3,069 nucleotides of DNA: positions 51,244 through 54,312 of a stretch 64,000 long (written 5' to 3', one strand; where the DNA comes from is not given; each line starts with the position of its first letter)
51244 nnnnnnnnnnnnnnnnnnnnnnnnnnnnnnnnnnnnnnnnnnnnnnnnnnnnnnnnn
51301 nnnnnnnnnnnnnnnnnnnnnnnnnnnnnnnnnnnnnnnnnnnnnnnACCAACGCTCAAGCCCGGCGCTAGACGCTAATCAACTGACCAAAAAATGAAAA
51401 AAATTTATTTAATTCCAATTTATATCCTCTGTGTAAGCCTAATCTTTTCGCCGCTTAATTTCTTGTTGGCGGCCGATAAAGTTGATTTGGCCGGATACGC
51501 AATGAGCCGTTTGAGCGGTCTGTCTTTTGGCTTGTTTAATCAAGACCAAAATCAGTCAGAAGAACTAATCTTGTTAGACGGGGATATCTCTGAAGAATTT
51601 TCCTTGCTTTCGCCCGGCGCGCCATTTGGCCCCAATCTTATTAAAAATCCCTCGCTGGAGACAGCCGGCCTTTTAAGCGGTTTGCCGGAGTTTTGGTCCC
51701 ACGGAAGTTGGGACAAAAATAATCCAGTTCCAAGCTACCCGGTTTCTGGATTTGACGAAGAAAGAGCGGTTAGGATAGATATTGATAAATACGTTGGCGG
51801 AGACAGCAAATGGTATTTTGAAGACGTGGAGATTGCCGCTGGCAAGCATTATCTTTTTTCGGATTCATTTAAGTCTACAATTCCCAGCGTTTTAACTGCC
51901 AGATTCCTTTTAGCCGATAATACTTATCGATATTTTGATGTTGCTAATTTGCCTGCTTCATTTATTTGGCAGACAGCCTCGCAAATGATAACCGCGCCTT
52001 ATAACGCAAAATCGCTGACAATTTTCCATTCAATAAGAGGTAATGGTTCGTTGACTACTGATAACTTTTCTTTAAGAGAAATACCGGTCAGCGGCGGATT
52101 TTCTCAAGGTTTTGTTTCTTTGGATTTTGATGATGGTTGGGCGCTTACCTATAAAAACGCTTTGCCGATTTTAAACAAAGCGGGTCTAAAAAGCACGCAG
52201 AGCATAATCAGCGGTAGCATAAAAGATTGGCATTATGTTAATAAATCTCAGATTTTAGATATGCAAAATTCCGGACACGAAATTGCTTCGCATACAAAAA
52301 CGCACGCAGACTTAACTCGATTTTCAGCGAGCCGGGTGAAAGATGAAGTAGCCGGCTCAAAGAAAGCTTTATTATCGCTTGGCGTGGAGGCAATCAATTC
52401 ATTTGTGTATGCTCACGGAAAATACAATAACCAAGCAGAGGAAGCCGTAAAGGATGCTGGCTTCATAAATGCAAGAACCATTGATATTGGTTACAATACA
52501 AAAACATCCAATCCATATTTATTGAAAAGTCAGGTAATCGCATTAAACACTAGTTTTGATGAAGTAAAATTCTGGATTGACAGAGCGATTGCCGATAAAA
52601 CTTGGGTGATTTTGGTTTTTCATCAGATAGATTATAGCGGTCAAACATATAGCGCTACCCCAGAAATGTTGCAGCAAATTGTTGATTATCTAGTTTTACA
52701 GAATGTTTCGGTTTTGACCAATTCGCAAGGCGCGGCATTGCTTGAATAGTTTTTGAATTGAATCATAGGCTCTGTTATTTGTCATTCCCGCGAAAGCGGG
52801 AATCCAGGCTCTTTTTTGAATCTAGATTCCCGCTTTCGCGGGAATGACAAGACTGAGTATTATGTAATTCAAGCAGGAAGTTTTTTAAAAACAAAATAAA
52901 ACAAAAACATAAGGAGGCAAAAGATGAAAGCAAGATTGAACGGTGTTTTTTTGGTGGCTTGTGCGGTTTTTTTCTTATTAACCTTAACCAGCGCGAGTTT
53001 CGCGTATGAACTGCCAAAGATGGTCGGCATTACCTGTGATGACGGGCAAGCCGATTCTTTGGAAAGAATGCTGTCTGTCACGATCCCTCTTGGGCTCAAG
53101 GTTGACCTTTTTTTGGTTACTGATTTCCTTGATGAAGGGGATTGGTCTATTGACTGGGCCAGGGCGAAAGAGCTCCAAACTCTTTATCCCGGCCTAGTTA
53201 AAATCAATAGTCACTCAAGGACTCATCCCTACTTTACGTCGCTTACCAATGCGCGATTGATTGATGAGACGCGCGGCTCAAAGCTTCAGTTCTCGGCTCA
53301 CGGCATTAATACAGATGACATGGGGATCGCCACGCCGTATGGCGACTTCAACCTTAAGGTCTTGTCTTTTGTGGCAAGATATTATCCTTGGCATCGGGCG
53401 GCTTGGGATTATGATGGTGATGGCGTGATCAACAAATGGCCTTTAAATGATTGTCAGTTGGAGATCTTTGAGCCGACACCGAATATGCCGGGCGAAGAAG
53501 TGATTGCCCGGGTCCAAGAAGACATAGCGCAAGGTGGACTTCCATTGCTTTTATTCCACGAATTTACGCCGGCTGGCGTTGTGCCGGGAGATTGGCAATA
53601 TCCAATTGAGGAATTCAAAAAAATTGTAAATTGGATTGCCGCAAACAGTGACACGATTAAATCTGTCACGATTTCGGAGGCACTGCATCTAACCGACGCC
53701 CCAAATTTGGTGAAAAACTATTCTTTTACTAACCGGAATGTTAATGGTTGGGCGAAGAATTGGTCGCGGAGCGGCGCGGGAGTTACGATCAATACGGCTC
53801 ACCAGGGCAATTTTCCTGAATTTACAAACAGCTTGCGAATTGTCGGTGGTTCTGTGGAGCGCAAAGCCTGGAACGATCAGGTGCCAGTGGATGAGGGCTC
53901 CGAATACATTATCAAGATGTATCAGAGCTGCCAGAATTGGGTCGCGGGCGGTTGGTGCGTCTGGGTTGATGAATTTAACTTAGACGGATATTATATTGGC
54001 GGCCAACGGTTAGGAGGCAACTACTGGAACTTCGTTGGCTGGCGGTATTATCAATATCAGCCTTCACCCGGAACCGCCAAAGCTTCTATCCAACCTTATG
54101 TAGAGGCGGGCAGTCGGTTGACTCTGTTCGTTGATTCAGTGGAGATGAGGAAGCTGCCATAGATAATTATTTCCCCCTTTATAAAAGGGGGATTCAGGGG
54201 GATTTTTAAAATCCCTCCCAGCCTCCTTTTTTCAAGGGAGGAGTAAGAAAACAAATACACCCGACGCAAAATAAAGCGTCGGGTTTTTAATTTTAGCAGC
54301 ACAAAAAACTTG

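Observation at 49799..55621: PNAG/ica-like exopolysaccharide locus: processive GT2 plus small membrane partner plus three tandem secreted deacetylase-CBM paralogues with domain order swapped in one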

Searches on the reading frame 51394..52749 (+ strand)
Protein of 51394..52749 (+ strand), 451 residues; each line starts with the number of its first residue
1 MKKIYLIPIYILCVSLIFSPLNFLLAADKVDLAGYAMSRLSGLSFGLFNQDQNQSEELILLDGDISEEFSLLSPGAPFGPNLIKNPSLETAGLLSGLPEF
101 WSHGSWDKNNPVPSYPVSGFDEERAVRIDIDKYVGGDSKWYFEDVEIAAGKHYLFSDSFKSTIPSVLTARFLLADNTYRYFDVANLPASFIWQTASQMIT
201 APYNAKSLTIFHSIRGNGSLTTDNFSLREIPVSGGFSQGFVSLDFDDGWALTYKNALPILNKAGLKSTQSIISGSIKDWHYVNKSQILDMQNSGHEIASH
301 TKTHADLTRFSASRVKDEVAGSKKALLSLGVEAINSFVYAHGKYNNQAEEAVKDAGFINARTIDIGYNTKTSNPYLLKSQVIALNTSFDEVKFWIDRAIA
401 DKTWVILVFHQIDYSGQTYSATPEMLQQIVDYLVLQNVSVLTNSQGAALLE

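Call 3: search_protein_families(library=pfam, proteins=[window:51394-52749:+], max_evalue=0.1)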
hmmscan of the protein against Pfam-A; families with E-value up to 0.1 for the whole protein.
window:51394-52749:+ (451 aa): 3 families
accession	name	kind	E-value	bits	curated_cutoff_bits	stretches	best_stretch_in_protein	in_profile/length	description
PF01522.26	Polysacc_deac_1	-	4.2e-23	82.1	23.1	1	237-357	5-121/124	Polysaccharide deacetylase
PF04666.19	MGAT4_cons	-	0.0055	16.1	51.5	1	367-435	148-214/280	MGAT4 conserved region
PF10096.14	DUF2334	-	0.0057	16.7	26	1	287-432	59-202/203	Uncharacterized protein conserved in bacteria (DUF2334)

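Call 4: search_protein_families(library=ncbifam, proteins=[window:51394-52749:+], max_evalue=0.1)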
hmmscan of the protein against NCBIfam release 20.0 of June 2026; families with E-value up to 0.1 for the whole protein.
window:51394-52749:+ (451 aa): 12 families
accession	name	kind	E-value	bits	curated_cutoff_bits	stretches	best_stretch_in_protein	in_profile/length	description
NF050820.1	PolSacchBiosHfsH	equivalog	2.7e-21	76.4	400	1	231-448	26-246/249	oligosaccharide deacetylase HfsH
TIGR02764.1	spore_ybaN_pdaB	equivalog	4.8e-13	49.3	237.4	1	241-357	8-121/191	polysaccharide deacetylase family sporulation protein PdaB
TIGR04243.1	nodulat_NodB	equivalog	9.9e-08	31.7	240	1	241-357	4-118/197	chitooligosaccharide deacetylase NodB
TIGR03933.1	PIA_icaB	equivalog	1.2e-07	31.5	248.35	1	233-389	66-235/245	intercellular adhesin biosynthesis polysaccharide N-deacetylase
TIGR02884.1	spore_pdaA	equivalog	2.3e-07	30.7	298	1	240-358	38-154/224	delta-lactam-biosynthetic de-N-acetylase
TIGR03938.2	deacetyl_PgaB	equivalog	7.1e-07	27.9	321.9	1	313-434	181-299/621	poly-beta-1,6-N-acetyl-D-glucosamine N-deacetylase PgaB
NF045821.1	PgAcgDacpgdA1_Bac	equivalog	3.4e-06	26.2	400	1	231-330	80-176/282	peptidoglycan-N-acetylglucosamine deacetylase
TIGR02873.1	spore_ylxY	hypoth_equivalog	1.7e-05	24.2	391.5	1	240-353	86-196/268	probable sporulation protein, polysaccharide deacetylase family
NF045820.1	PgAcgDacpgdA_Strep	equivalog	0.00011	21.1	800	1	240-327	269-353/463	peptidoglycan-N-acetylglucosamine deacetylase PgdA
TIGR03006.1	pepcterm_polyde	equivalog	0.00033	19.9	276.2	1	286-358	65-140/272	XrtA system polysaccharide deacetylase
NF007978.0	PRK10702.1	equivalog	0.004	16.8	405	1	317-355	55-93/211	endonuclease III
NF045822.1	PgAcgDacpgdA2_Bac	equivalog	0.034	13.5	400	1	242-307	73-134/274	peptidoglycan-N-acetylglucosamine deacetylase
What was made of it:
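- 51394..52749 (+): DA1, 451 aa: signal or anchor, one CBM4/9-like jelly-roll domain (about residues 75-235), then a CE4 NodB domain (MT1 LDFDDGW at 243, MT2 HTKTH at 300, MT5 LVFHQI at 407). It is the orthologue of the large deacetylase of the cassette. PF01522 at 82 bits and HfsH at 76 bits (calls 3, 4).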

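Call 29: search_solved_structures(query=window:51394-52749:+, max_evalue=0.01, show_alignments=2)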
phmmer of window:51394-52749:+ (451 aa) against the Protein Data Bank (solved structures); distinct sequences matched with E-value up to 0.01: 11.
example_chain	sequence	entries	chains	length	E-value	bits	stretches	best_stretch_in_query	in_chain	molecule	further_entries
7ax7_A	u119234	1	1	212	2.5e-08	36.5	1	239-337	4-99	Endo-1,4-beta-xylanase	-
6dq3_A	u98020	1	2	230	3e-05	26.3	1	240-348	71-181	Polysaccharide deacetylase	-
8he1_A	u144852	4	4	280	3.6e-05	26.1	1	230-404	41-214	Chitin deacetylase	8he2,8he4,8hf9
6go1_A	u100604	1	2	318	0.00046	22.4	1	254-390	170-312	Polysaccharide deacetylase-like protein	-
5lfz_A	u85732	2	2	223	0.00099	21.3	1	240-327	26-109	ArCE4A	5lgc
2cc0_A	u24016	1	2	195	0.0016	20.6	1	238-345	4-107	ACETYL-XYLAN ESTERASE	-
8hfa_A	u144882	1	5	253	0.0042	19.3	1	240-326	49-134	NodB homology domain-containing protein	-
4hd5_A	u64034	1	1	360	0.0064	18.7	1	244-353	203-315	Polysaccharide deacetylase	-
2iw0_A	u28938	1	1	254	0.0077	18.4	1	220-315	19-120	CHITIN DEACETYLASE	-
2c71_A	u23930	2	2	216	0.009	18.2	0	240-324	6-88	GLYCOSIDE HYDROLASE, FAMILY 11:CLOSTRIDIUM CELLULOSOME ENZYME, DOCKERIN TYPE I:POLYSACCHAR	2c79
1ny1_A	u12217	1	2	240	0.0096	18.1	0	237-326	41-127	Probable polysaccharide deacetylase pdaA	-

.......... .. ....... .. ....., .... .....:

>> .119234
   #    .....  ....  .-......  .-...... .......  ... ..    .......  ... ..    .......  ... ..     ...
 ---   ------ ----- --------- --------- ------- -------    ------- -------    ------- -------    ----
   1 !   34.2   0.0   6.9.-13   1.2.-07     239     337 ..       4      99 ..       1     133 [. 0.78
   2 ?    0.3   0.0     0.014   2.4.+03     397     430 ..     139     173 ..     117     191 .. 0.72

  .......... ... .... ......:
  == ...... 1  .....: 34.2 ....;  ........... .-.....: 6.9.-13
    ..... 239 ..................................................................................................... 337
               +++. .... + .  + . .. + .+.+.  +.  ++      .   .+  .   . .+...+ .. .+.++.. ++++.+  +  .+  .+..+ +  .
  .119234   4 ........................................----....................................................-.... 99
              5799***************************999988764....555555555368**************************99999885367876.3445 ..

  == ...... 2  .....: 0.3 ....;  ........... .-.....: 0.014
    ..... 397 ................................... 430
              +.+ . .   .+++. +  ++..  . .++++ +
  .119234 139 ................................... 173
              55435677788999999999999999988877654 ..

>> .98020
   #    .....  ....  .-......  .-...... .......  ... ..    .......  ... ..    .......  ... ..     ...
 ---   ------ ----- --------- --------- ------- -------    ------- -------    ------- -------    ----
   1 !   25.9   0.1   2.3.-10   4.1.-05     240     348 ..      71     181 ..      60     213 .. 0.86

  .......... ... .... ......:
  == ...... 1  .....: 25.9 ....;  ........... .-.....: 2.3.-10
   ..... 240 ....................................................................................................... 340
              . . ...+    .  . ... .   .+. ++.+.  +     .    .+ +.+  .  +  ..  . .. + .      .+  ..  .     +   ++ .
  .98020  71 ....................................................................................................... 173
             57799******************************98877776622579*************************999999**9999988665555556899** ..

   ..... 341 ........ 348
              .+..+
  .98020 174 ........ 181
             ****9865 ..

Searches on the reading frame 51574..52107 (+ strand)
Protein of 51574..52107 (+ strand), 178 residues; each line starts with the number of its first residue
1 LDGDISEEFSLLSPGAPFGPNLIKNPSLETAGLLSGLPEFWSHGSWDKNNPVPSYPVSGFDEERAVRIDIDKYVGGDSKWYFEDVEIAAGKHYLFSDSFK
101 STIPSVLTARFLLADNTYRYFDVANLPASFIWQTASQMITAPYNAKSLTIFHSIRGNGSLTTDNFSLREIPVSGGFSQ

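Call 59: search_protein_families(library=pfam, proteins=[window:51574-52107:+], max_evalue=1)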
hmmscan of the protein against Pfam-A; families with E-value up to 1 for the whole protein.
seq(178 aa): 0 families

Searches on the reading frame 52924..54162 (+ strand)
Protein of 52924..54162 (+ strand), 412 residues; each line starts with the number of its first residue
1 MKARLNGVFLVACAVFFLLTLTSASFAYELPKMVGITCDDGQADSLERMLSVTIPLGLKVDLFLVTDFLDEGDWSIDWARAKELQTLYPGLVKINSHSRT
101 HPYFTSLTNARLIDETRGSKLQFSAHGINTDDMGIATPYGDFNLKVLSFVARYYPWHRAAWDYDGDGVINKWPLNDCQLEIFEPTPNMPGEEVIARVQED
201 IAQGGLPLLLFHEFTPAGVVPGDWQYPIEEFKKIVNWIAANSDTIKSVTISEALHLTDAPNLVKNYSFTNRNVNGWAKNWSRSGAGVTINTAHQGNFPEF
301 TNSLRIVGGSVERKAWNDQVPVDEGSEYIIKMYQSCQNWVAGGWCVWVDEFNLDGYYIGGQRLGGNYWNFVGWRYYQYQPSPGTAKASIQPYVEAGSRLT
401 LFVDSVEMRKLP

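Call 3: search_protein_families(library=pfam, proteins=[window:52924-54162:+], max_evalue=0.1)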
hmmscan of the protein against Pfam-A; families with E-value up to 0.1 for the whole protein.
window:52924-54162:+ (412 aa): 2 families
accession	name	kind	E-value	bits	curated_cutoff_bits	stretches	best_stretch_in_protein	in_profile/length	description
PF01522.26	Polysacc_deac_1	-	2.8e-09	37.4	23.1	1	31-149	6-115/124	Polysaccharide deacetylase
PF02018.23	CBM_4_9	-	0.021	15.6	25.9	1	261-333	2-70/136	Carbohydrate binding domain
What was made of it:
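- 52924..54162 (+): DA2, 412 aa: signal peptide, CE4 NodB domain (ITCDDGQ at 36, HSRTH at 97, LLFHEF at 209), then a C-terminal CBM-like jelly-roll domain. PF01522 at 37 bits and CBM_4_9 at E 0.021 (call 3).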

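Call 4: search_protein_families(library=ncbifam, proteins=[window:52924-54162:+], max_evalue=0.1)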
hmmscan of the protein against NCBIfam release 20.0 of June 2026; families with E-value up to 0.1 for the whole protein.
window:52924-54162:+ (412 aa): 1 family
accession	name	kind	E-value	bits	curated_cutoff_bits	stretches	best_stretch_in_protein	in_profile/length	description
TIGR02764.1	spore_ybaN_pdaB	equivalog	0.032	14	237.4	1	86-165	53-130/191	polysaccharide deacetylase family sporulation protein PdaB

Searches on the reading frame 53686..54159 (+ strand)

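Call 59: search_protein_families(library=pfam, proteins=[window:53686-54159:+], max_evalue=1)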
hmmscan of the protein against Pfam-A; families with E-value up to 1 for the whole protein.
seq(158 aa): 1 family
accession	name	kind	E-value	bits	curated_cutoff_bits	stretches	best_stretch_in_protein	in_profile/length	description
PF02018.23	CBM_4_9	-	0.0033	18.2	25.9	1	7-79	2-70/136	Carbohydrate binding domain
